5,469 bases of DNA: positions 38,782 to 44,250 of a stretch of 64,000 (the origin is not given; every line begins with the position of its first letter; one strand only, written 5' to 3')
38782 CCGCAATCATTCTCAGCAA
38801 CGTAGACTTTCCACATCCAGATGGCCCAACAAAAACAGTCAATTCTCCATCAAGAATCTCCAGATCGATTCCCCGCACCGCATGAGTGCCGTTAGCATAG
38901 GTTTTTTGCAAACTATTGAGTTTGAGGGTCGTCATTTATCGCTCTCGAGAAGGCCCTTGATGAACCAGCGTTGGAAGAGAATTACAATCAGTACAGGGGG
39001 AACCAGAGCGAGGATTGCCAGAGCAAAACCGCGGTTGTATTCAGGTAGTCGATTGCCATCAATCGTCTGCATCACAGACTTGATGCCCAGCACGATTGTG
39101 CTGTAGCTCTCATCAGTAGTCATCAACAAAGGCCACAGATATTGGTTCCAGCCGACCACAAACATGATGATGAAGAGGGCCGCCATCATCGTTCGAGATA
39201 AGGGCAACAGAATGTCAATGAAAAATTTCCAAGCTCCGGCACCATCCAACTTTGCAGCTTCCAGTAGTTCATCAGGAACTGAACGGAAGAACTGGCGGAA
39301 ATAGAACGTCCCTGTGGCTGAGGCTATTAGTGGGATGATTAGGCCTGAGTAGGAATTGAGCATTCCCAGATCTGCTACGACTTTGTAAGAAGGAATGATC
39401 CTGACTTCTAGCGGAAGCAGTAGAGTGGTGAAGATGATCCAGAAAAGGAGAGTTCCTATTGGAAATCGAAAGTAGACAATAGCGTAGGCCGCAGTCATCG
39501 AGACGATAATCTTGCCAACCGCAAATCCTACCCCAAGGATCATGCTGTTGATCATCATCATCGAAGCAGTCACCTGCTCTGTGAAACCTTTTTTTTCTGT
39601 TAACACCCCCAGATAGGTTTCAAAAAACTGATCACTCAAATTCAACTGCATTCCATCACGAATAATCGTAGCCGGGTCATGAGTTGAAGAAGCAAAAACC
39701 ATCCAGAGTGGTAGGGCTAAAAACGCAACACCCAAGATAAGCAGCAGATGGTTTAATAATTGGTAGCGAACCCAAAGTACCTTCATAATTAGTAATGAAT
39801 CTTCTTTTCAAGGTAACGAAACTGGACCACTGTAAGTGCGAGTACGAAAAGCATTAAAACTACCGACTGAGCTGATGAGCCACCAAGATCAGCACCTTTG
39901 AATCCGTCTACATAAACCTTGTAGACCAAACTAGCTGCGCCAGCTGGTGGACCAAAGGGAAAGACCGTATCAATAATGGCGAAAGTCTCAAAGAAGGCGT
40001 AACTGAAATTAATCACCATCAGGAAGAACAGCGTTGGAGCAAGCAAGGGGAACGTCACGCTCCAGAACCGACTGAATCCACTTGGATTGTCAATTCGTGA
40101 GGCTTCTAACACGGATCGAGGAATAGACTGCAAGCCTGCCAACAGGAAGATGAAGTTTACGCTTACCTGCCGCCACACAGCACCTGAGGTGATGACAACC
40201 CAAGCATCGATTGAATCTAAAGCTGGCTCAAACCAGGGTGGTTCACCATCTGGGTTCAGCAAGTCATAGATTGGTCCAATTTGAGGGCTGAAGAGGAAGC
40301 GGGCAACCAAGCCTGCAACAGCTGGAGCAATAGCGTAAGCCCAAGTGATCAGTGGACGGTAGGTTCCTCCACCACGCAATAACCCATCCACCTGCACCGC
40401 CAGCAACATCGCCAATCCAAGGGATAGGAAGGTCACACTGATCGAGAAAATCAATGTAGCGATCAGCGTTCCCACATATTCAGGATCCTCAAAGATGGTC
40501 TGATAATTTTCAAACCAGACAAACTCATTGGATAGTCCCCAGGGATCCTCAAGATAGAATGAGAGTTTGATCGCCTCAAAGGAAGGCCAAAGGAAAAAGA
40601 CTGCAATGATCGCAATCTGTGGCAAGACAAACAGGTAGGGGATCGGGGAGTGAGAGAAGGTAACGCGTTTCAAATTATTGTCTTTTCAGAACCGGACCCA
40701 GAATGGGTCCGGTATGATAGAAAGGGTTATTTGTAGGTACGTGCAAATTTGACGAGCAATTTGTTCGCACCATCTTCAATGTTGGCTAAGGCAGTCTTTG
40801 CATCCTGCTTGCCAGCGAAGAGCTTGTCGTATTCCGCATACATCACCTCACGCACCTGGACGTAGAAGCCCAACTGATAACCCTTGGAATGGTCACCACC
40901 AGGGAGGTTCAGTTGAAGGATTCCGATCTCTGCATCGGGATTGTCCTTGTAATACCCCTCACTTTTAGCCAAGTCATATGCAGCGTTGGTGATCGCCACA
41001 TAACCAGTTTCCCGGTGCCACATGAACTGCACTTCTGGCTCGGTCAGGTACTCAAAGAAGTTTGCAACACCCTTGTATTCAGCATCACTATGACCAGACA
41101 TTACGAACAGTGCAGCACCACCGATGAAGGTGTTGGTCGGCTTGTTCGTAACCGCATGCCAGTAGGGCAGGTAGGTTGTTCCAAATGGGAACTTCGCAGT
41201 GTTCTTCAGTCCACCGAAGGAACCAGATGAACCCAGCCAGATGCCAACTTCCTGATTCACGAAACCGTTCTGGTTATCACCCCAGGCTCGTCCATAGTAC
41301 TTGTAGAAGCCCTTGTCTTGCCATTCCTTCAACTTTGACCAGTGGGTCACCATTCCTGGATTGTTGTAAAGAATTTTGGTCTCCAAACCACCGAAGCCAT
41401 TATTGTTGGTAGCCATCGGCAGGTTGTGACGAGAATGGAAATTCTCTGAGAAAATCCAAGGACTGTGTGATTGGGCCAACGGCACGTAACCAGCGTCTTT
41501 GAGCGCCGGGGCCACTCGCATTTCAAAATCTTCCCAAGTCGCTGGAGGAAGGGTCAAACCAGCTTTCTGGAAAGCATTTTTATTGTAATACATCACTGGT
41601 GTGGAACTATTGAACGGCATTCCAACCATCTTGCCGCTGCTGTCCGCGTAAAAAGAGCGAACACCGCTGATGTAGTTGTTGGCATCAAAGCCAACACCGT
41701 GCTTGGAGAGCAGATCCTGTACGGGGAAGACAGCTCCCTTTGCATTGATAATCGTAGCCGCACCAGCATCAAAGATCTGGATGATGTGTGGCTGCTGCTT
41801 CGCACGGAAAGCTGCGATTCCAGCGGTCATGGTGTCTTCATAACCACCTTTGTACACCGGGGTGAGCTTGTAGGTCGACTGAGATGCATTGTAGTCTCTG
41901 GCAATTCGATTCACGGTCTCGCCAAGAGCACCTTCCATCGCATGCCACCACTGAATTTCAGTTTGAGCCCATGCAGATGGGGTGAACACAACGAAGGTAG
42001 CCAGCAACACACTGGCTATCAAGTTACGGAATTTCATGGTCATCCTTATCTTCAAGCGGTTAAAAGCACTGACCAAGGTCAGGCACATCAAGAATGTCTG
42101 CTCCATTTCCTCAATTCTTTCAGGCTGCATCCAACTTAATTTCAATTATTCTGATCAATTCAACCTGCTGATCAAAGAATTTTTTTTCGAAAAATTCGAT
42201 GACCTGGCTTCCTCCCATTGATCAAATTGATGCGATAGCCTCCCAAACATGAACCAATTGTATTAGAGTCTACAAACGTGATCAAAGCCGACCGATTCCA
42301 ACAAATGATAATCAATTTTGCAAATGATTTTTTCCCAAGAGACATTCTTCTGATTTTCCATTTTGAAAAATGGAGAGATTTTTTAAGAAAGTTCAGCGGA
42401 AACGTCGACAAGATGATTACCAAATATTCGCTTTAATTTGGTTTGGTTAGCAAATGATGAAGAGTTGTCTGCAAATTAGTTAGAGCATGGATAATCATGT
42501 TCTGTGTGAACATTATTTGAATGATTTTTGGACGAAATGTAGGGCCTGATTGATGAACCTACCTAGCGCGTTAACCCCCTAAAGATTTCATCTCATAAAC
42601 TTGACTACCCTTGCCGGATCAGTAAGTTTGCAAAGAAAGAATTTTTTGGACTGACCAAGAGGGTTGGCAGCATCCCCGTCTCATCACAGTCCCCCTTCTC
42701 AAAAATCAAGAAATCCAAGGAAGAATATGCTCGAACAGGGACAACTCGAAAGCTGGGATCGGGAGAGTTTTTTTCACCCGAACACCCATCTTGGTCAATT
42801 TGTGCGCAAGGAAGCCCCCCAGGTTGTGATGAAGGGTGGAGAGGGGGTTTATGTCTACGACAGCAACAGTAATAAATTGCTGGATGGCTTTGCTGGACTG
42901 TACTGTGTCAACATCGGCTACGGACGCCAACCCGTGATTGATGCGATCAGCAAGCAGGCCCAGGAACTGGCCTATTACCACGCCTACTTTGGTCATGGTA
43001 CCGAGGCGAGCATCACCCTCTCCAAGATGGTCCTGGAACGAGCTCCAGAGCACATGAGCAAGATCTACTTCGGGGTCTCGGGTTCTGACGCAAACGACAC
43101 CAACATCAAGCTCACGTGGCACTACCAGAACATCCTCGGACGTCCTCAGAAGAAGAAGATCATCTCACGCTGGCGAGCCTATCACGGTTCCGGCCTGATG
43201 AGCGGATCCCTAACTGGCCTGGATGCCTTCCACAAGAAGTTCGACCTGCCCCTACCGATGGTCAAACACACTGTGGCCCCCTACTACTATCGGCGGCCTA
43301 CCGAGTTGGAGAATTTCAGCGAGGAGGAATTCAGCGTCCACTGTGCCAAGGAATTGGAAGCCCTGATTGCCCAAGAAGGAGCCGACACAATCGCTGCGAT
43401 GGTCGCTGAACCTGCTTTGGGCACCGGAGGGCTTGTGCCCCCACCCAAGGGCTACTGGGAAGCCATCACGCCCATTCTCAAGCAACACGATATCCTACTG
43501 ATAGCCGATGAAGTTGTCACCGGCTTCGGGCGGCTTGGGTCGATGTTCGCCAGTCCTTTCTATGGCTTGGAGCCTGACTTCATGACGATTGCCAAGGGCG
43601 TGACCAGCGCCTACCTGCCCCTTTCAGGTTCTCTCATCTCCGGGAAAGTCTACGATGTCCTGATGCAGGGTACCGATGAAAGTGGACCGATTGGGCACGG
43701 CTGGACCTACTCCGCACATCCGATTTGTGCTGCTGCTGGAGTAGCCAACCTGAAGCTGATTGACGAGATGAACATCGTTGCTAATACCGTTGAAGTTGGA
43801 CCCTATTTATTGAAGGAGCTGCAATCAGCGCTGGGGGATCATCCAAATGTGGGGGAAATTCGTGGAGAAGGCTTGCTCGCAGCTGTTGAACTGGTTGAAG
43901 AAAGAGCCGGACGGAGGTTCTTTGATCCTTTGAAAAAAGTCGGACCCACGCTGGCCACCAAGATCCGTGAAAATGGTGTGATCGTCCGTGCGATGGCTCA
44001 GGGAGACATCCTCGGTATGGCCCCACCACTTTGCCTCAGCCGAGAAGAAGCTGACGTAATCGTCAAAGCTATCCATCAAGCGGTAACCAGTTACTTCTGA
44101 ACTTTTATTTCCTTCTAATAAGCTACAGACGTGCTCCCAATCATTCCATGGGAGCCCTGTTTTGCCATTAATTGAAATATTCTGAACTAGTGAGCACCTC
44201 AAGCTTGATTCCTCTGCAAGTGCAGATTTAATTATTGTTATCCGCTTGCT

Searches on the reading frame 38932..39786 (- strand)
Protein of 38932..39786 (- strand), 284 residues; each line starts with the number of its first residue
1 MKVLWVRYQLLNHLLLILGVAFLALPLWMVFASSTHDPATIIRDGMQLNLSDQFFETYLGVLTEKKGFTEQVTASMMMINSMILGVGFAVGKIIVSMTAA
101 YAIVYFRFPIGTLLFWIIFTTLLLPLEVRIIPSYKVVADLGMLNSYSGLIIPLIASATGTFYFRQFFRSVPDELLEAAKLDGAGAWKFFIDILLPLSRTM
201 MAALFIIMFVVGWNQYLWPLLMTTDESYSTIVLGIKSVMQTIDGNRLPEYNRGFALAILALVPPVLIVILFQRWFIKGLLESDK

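Call 67: search_protein_families(library=pfam, proteins=[window:38932-39786:-], max_evalue=0.00001)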
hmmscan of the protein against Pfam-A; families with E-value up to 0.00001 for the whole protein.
window:38932-39786:- (284 aa): 1 family
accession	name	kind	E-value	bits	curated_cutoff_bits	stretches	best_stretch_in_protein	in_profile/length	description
PF00528.27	BPD_transp_1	-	2e-17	63.9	26.4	1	93-278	2-181/184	Binding-protein-dependent transport system inner membrane component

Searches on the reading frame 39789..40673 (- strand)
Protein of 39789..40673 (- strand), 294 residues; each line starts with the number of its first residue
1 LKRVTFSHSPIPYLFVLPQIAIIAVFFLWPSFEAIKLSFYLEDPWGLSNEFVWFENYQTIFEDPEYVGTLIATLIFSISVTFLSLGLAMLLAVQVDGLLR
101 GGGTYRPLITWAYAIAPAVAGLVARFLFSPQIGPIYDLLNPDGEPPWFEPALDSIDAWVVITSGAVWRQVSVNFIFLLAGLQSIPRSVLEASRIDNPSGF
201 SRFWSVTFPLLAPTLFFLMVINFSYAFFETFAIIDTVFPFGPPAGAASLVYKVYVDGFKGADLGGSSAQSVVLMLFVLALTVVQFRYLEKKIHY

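Call 67: search_protein_families(library=pfam, proteins=[window:39789-40673:-], max_evalue=0.00001)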
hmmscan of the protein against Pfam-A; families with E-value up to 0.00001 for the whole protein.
window:39789-40673:- (294 aa): 1 family
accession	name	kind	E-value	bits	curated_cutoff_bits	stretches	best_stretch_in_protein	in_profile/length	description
PF00528.27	BPD_transp_1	-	1.5e-10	41.6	26.4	1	156-292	51-182/184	Binding-protein-dependent transport system inner membrane component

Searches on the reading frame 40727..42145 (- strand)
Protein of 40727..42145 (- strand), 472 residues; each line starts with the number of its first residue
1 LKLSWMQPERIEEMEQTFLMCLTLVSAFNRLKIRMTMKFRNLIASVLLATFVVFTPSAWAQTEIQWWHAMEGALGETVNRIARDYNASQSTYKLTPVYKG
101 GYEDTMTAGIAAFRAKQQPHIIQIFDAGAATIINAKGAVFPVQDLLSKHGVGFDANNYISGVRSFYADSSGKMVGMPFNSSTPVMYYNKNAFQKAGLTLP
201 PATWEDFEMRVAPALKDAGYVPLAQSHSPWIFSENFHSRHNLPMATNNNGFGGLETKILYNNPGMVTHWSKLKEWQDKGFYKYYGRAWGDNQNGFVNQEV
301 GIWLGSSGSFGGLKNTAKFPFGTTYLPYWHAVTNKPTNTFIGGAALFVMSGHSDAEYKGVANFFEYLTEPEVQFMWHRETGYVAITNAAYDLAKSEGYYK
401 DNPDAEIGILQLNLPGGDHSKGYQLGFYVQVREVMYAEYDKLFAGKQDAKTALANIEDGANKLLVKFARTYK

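Call 67: search_protein_families(library=pfam, proteins=[window:40727-42145:-], max_evalue=0.00001)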
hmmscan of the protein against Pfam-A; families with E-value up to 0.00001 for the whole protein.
window:40727-42145:- (472 aa): 2 families
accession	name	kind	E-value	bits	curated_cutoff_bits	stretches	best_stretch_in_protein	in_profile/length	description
PF13416.11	SBP_bac_8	-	3.8e-30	106.1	27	1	81-403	2-275/279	Bacterial extracellular solute-binding protein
PF01547.30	SBP_bac_1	-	3.3e-21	77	26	1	77-373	9-306/307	Bacterial extracellular solute-binding protein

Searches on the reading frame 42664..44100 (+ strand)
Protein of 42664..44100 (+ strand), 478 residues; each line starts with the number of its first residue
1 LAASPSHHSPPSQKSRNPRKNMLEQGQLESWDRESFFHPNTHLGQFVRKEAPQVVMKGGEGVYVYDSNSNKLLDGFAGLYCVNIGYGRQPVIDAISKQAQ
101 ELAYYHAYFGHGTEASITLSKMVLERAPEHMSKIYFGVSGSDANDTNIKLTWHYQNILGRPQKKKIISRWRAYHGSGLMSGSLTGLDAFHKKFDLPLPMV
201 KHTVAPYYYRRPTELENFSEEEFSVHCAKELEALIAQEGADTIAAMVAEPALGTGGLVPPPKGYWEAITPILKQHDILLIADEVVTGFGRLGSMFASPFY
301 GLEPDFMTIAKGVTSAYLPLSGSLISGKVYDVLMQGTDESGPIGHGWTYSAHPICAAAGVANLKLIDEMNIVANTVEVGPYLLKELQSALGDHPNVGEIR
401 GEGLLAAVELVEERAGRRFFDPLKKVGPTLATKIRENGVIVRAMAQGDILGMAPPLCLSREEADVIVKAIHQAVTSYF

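Call 5: search_protein_families(library=pfam, proteins=[window:42664-44100:+], max_evalue=0.01)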
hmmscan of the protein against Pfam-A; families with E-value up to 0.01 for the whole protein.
window:42664-44100:+ (478 aa): 1 family
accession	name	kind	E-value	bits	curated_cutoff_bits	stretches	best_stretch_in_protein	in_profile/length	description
PF00202.27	Aminotran_3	-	1.4e-77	261.5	30.5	1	52-474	9-403/403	Aminotransferase class-III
